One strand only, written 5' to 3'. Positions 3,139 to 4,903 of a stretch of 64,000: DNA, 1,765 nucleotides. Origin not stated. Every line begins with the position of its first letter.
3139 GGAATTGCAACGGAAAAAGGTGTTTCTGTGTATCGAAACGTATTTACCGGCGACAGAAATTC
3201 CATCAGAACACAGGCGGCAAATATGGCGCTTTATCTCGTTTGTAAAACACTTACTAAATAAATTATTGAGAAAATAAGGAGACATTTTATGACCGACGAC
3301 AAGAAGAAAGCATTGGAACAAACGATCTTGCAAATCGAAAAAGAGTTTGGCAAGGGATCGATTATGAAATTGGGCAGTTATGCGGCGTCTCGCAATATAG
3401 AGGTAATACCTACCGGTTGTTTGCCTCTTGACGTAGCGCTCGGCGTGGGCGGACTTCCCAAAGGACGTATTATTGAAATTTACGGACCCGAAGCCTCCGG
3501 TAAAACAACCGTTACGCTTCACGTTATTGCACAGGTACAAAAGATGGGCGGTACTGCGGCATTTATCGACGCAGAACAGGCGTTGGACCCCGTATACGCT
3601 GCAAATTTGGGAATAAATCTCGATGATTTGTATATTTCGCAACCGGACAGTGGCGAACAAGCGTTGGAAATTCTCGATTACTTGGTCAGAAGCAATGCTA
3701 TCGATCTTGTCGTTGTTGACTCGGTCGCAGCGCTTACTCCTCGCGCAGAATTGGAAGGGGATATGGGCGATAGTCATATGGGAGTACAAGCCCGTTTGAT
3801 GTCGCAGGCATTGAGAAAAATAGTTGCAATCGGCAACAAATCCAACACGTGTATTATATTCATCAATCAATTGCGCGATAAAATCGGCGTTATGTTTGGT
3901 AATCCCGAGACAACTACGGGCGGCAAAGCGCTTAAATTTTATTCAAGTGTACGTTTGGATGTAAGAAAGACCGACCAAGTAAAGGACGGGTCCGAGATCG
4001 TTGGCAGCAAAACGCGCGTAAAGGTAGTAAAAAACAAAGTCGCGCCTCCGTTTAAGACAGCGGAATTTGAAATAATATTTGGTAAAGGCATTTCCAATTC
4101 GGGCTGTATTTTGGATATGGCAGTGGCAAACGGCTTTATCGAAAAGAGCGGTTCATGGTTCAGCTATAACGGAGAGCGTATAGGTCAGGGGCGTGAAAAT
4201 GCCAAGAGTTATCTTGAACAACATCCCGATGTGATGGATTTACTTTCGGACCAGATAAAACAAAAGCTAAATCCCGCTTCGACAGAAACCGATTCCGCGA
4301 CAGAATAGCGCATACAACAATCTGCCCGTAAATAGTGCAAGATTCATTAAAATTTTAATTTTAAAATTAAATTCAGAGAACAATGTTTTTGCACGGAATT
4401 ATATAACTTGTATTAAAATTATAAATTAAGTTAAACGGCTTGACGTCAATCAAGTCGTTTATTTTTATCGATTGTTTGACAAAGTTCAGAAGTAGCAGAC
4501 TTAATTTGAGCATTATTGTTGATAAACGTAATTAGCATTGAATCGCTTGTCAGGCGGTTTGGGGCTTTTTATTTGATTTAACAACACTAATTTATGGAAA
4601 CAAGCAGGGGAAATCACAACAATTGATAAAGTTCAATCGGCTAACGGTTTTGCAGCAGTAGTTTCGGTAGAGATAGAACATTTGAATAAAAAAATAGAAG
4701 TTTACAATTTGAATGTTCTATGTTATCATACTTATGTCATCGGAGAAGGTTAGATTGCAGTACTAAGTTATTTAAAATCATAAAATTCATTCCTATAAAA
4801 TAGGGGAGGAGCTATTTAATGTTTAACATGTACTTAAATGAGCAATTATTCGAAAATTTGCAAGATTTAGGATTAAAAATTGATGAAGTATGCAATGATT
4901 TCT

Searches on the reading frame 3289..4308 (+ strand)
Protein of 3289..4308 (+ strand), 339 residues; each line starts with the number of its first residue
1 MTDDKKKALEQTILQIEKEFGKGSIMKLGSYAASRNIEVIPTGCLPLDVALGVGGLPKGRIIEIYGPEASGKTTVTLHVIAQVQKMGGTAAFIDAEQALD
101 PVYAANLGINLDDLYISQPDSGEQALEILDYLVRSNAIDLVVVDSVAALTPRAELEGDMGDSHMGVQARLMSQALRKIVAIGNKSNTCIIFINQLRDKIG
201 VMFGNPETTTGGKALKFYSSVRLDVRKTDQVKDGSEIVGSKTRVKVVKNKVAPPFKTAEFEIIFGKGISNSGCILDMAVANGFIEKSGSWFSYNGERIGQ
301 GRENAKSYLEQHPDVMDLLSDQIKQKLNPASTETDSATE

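Call 12: find_encoding_contigs(protein=window:3289-4308:+, flank=10000, max_places=10)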
Protein window:3289-4308:+ (339 aa): no gene with exactly this product is on record in the collection.

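Call 40: find_homologous_proteins(query=window:3289-4305:+, max_evalue=1e-100)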
Query window:3289-4305:+ (339 aa): 7999 proteins with E <= 1e-100 among 8000 candidates; the best 120 are listed.
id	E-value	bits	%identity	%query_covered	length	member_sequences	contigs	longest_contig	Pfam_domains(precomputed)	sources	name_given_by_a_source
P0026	6.3e-207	704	93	100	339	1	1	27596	PF06745.20,PF08423.18,PF00154.28,PF21096.3,PF27531.1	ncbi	-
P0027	4.1e-206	702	93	100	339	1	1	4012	PF06745.20,PF08423.18,PF00154.28,PF21096.3,PF27531.1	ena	-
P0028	2.8e-205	699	93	99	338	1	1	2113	PF06745.20,PF08423.18,PF00154.28,PF21096.3,PF27531.1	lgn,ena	-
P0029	7.0e-205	698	93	99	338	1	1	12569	PF06745.20,PF08423.18,PF00154.28,PF21096.3,PF27531.1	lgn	-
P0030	9.9e-205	697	93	99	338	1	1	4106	PF06745.20,PF08423.18,PF00154.28,PF21096.3,PF27531.1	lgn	-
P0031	1.6e-204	697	93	100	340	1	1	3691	PF06745.20,PF08423.18,PF00154.28,PF21096.3,PF27531.1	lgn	-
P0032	3.8e-204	695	93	99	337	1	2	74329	PF06745.20,PF08423.18,PF00154.28,PF21096.3,PF27531.1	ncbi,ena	-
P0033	1.2e-203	694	93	99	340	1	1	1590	PF06745.20,PF08423.18,PF00154.28,PF21096.3,PF27531.1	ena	-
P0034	2.8e-203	693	92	100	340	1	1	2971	PF06745.20,PF08423.18,PF00154.28,PF21096.3,PF27531.1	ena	-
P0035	3.1e-203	692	92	99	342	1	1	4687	PF06745.20,PF08423.18,PF00154.28,PF21096.3,PF27531.1,PF13481.13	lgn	-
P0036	3.7e-203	692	92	98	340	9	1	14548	PF06745.20,PF08423.18,PF00154.28,PF21096.3,PF27531.1,PF13481.13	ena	-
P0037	4.3e-203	692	93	98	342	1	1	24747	PF06745.20,PF08423.18,PF00154.28,PF21096.3,PF27531.1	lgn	-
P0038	7.4e-203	691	92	99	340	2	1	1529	PF06745.20,PF08423.18,PF00154.28,PF21096.3,PF27531.1,PF13481.13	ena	-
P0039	1.3e-202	690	92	100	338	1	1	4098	PF06745.20,PF08423.18,PF00154.28,PF21096.3,PF27531.1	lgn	-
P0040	3.6e-202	689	91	100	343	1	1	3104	PF06745.20,PF08423.18,PF00154.28,PF21096.3,PF27531.1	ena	-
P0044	5.9e-201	685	91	98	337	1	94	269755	PF06745.20,PF08423.18,PF00154.28,PF21096.3,PF27531.1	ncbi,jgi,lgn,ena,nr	ncbi:MAG: recombinase RecA [Clostridia bacterium]|nr:recombinase RecA [Clostridia bacterium]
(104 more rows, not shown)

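Call 42: find_encoding_contigs(protein=P0026, flank=10000, max_places=3)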
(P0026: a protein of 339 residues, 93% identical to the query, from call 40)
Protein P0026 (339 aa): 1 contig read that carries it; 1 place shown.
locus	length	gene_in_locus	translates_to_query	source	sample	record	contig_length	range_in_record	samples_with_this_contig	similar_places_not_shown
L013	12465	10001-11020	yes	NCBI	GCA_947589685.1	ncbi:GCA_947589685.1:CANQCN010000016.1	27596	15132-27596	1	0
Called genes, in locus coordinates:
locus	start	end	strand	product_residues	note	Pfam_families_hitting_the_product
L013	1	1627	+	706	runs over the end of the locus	PF01138:RNase_PH, PF03725:RNase_PH_C, PF03726:PNPase, PF01138:RNase_PH, PF00013:KH_1, PF00575:S1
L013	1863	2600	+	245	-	PF10096:DUF2334 (faint), PF01522:Polysacc_deac_1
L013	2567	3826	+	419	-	PF00675:Peptidase_M16, PF05193:Peptidase_M16_C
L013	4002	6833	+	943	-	PF17854:FtsK_alpha, PF01580:FtsK_SpoIIIE, PF09397:FtsK_gamma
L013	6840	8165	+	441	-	PF00919:UPF0004, PF04055:Radical_SAM, PF18693:TRAM_2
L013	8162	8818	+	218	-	PF01066:CDP-OH_P_transf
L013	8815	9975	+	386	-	PF02464:CinA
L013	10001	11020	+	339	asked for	PF00154:RecA_N, PF06745:ATPase (weak), PF08423:Rad51, PF27531:MT3502_N (weak), PF21096:RecA_C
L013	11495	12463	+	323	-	?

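Call 43: find_encoding_contigs(protein=P0032, flank=10000, max_places=3)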
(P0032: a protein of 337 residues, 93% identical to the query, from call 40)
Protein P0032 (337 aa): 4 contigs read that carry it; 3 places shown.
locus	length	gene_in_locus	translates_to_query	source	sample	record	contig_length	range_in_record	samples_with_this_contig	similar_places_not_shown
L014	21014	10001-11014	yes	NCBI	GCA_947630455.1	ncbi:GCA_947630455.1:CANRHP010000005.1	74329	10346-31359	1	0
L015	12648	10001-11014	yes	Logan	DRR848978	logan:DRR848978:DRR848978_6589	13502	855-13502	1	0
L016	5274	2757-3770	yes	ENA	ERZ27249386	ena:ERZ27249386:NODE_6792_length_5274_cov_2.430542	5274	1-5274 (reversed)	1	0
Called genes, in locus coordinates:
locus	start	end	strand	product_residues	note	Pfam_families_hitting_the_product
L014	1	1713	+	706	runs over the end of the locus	PF01138:RNase_PH, PF03725:RNase_PH_C, PF03726:PNPase, PF01138:RNase_PH, PF00013:KH_1, PF00575:S1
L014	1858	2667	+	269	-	PF01522:Polysacc_deac_1, PF10096:DUF2334 (weak)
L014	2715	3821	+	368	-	PF00675:Peptidase_M16, PF05193:Peptidase_M16_C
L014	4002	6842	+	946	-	PF17854:FtsK_alpha, PF01580:FtsK_SpoIIIE, PF09397:FtsK_gamma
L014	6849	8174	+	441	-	PF00919:UPF0004, PF04055:Radical_SAM, PF18693:TRAM_2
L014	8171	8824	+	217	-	PF01066:CDP-OH_P_transf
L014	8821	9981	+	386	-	PF02464:CinA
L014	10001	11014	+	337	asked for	PF00154:RecA_N, PF06745:ATPase (weak), PF08423:Rad51, PF27531:MT3502_N (weak), PF21096:RecA_C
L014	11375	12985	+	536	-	PF12072:RNase_Y_N, PF00013:KH_1, PF22891:KH_PNO1_2nd (weak), PF01966:HD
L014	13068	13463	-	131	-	PF00075:RNase_H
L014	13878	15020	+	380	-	-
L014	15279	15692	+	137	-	-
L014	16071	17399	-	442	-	PF03551:PadR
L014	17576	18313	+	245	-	PF01863:YgjP-like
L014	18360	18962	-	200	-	PF01726:LexA_DNA_bind, PF00717:Peptidase_S24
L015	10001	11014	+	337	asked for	PF00154:RecA_N, PF06745:ATPase (weak), PF08423:Rad51, PF27531:MT3502_N (weak), PF21096:RecA_C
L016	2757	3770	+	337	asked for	PF00154:RecA_N, PF06745:ATPase (weak), PF08423:Rad51, PF27531:MT3502_N (weak), PF21096:RecA_C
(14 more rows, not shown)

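Call 44: find_encoding_contigs(protein=P0044, flank=10000, max_places=4)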
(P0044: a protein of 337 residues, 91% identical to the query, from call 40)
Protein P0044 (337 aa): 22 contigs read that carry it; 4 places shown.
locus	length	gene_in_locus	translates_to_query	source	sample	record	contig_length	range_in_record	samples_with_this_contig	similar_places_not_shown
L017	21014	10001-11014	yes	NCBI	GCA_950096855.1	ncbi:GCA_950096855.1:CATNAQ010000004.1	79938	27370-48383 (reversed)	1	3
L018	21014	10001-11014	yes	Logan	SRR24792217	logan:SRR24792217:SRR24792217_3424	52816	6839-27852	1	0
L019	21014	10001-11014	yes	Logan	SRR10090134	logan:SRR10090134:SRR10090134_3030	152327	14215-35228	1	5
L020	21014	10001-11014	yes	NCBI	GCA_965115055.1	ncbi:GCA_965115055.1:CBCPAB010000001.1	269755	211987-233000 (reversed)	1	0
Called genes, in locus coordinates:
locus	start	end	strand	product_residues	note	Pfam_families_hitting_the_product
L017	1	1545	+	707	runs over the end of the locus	PF01138:RNase_PH, PF03725:RNase_PH_C, PF03726:PNPase, PF01138:RNase_PH, PF00013:KH_1, PF00575:S1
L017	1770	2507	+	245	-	PF01522:Polysacc_deac_1, PF10096:DUF2334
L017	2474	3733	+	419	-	PF00675:Peptidase_M16, PF05193:Peptidase_M16_C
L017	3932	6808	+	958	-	PF17854:FtsK_alpha, PF01580:FtsK_SpoIIIE, PF09397:FtsK_gamma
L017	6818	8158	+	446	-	PF00919:UPF0004, PF04055:Radical_SAM, PF18693:TRAM_2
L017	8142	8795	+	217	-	PF01066:CDP-OH_P_transf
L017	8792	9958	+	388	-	PF02464:CinA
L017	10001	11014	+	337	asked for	PF00154:RecA_N, PF06745:ATPase (weak), PF08423:Rad51, PF27531:MT3502_N (faint), PF21096:RecA_C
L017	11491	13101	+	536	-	PF12072:RNase_Y_N, PF00013:KH_1, PF22891:KH_PNO1_2nd (weak), PF01966:HD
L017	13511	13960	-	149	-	PF12158:DUF3592 (weak)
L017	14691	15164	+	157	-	PF00075:RNase_H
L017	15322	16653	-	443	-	PF03551:PadR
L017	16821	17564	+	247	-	PF01863:YgjP-like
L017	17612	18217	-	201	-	PF01726:LexA_DNA_bind, PF00717:Peptidase_S24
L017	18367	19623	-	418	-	PF13167:GTP-bdg_N, PF16360:GTP-bdg_M, PF02421:FeoB_N, PF01926:MMR_HSR1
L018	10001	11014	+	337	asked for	PF00154:RecA_N, PF06745:ATPase (weak), PF08423:Rad51, PF27531:MT3502_N (faint), PF21096:RecA_C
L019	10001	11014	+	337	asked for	PF00154:RecA_N, PF06745:ATPase (weak), PF08423:Rad51, PF27531:MT3502_N (faint), PF21096:RecA_C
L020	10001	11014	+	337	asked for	PF00154:RecA_N, PF06745:ATPase (weak), PF08423:Rad51, PF27531:MT3502_N (faint), PF21096:RecA_C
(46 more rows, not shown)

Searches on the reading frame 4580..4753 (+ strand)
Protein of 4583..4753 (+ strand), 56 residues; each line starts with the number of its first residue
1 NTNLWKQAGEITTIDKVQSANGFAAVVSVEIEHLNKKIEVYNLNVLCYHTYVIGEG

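Call 11: search_protein_families(library=pfam, proteins=[window:4583-4753:+], max_evalue=1)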
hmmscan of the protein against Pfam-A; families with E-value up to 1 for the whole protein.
window:4583-4753:+ (56 aa): 1 family
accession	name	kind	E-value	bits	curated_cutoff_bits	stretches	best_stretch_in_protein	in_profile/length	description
PF07591.16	PT-HINT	-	0.00032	21.4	27.7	1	5-54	75-123/137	Pretoxin HINT domain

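Call 14: find_homologous_proteins(query=window:4580-4750:+, max_evalue=0.01)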
Query seq(57 aa): no candidate shares three 5-residue words with the query. No homologue found.

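Call 15: find_related_loci(query=window:4580-4750:+, collection=genome_contigs, flank=10000)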
Query seq(57 aa) (57 aa) in genome_contigs; peptide patterns used: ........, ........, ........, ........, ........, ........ (x = any residue, [..] = any of these).
249 stretches matched a pattern; 2 encode a relative of the query (tblastn E <= 1e-3); 2 distinct loci.
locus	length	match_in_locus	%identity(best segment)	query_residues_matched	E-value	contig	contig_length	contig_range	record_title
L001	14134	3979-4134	77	4-55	4e-25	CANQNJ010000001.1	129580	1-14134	MAG: uncultured Clostridia bacterium isolate Lapin-012__bin45 genome assembly, contig: Lapin-012__NODE_214_length_129580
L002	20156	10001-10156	56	4-55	3e-16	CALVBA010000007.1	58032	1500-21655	MAG: uncultured Anaeroplasmataceae bacterium isolate BRZ_R__bin112 genome assembly, contig: BRZ_R__NODE_822_length_58032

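Call 21: search_protein_families(library=pfam, proteins=[L001:3697-4470:+, L002:10202-10468:+, L002:10477-11391:+], max_evalue=0.01)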
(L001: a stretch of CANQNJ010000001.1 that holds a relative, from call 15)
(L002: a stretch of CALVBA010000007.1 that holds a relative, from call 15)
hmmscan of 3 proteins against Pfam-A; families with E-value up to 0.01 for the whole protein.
L001:3697-4470:+ (257 aa): 2 families
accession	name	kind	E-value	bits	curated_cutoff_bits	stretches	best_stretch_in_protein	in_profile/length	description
PF07591.16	PT-HINT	-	4e-11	43.8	27.7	1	65-154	38-136/137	Pretoxin HINT domain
PF14890.11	Intein_splicing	-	2.4e-06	27.9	35.8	0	70-110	47-93/155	Intein splicing domain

L002:10202-10468:+ (88 aa): 3 families
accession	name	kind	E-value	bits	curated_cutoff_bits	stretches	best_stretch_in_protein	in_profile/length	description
PF14412.12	AHH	-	0.00021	21.7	22.3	1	3-78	7-98/111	A nuclease family of the HNH/ENDO VII superfamily with conserved AHH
PF09533.15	DUF2380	-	0.00024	21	26.3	1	11-78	97-169/187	Predicted lipoprotein of unknown function (DUF2380)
PF13391.12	HNH_2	-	0.0029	17.8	21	1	12-49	11-56/66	HNH endonuclease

L002:10477-11391:+ (304 aa): 0 families

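Call 38: search_protein_representatives(protein=window:4580-4750:+)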
Query: 57 residues. Proteins with E-value up to 0.001 (for the whole library): 25; up to 1e-10: 5; up to 1e-30: 0. The best 25 are listed.
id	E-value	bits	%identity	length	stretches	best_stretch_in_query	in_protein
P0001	1.3e-18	81.8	75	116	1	4-55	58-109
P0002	3.5e-18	80.4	75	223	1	4-56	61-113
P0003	3.3e-12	61.8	60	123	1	5-56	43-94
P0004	7.9e-12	60.6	57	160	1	5-57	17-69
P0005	1.0e-11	60.3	57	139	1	5-57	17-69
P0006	3.9e-10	55.3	54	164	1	5-56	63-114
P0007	4.6e-10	55.1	53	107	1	5-55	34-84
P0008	7.5e-09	51.3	53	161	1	5-57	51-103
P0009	1.5e-08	50.4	53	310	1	5-57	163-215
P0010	2.8e-08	49.6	57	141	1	15-56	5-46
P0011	2.2e-07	46.7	55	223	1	6-56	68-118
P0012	3.0e-07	46.3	46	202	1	5-56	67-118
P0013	3.1e-07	46.3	46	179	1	6-57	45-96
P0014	5.8e-07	45.4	58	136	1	18-57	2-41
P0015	1.4e-06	44.3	41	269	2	6-54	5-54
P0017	3.9e-06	42.9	51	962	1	6-56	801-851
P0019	1.9e-05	40.7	48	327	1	6-55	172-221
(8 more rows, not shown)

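Call 51: search_protein_families(library=pfam, proteins=[P0017, P0009, P0019], max_evalue=0.1)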
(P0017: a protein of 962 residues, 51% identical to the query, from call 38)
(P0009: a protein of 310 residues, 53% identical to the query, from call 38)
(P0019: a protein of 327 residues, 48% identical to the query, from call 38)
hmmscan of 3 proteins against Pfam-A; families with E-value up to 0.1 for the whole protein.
P0017 (962 aa): 9 families
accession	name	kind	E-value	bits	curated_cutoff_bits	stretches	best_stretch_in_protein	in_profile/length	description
PF07591.16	PT-HINT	-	1.7e-21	77.3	27.7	1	732-858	1-136/137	Pretoxin HINT domain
PF05593.20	RHS_repeat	-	5.8e-09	36.6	22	1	515-537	9-30/38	RHS Repeat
PF13403.11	Hint_2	-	2e-07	31.9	28.4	1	726-753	2-29/147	Hint domain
PF14890.11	Intein_splicing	-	1.3e-06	28.7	35.8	1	733-814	2-93/155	Intein splicing domain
PF14623.11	Vint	-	5.5e-06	26.7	27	1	726-823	2-91/166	Hint-domain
PF01079.26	Hint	-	0.00053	20.1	29.7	1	721-799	8-90/213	Hint module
PF13436.11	Gly-zipper_OmpA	-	0.00082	19.6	27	1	658-687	3-32/44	Glycine-zipper domain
PF13488.11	Gly-zipper_Omp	-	0.015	15.6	25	1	687-722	2-38/46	Glycine zipper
PF03804.19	DUF325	-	0.015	15.5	28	1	321-386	17-82/137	Viral proteins of unknown function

P0009 (310 aa): 10 families
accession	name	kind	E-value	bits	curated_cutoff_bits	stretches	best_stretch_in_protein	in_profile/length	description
PF07591.16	PT-HINT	-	2.2e-18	67.3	27.7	1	95-221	1-136/137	Pretoxin HINT domain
PF14890.11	Intein_splicing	-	3.3e-09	37.2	35.8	1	97-178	3-94/155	Intein splicing domain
PF13403.11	Hint_2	-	3.7e-07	31.1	28.4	1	89-122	2-35/147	Hint domain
PF01079.26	Hint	-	1.9e-05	24.8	29.7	1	82-167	6-95/213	Hint module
PF14623.11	Vint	-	0.00019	21.7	27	1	89-199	2-105/166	Hint-domain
PF13436.11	Gly-zipper_OmpA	-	0.00079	19.6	27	1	21-50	3-32/44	Glycine-zipper domain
PF05203.21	Hom_end_hint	-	0.014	15.9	32.1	1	89-119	1-32/228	Hom_end-associated Hint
PF16779.11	DMP12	-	0.042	14.3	27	1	115-199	6-85/115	DNA-mimic protein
PF08305.17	NPCBM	-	0.07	13.6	23.9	0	237-291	58-111/137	NPCBM/NEW2 domain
PF13441.11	Gly-zipper_YMGG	-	0.086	13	28.9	0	7-42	8-44/45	YMGG-like Gly-zipper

P0019 (327 aa): 7 families
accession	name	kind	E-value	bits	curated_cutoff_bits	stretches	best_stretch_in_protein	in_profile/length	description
PF07591.16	PT-HINT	-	7.7e-21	75.2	27.7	1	103-229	1-136/137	Pretoxin HINT domain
PF14890.11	Intein_splicing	-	6.8e-09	36.1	35.8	2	110-184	8-92/155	Intein splicing domain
PF14623.11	Vint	-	4.5e-06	27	27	1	97-188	2-86/166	Hint-domain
PF13403.11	Hint_2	-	2.7e-05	25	28.4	1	97-124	2-29/147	Hint domain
PF13436.11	Gly-zipper_OmpA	-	0.00011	22.3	27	0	29-72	3-42/44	Glycine-zipper domain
PF08517.17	AXH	-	0.015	16.2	33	0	167-193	9-35/116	Ataxin-1 and HBP1 module (AXH)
PF13488.11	Gly-zipper_Omp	-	0.047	14.1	25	1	58-92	2-37/46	Glycine zipper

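Call 52: search_protein_families(library=ncbifam, proteins=[P0017], max_evalue=0.01)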
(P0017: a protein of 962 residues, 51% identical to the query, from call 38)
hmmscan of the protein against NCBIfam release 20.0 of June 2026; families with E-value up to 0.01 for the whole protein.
P0017 (962 aa): 5 families
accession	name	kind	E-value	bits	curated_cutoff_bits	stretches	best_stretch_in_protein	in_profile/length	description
TIGR03696.1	Rhs_assc_core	domain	2.8e-20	72.6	32.5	1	529-617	1-75/76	RHS repeat-associated core domain-containing protein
NF041261.1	RHS_core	equivalog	7e-11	40.7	2000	1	503-615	1158-1258/1261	RHS element core protein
TIGR01445.1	intein_Nterm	domain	1.5e-07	32.3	24.5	1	726-797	1-83/83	intein N-terminal splicing region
TIGR01643.1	YD_repeat_2x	repeat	3.3e-07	30.6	15.8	0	351-378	1-29/42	YD repeat-containing protein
NF011418.0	PRK14845.1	equivalog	0.00021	19.2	756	1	727-820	45-137/1049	translation initiation factor IF-2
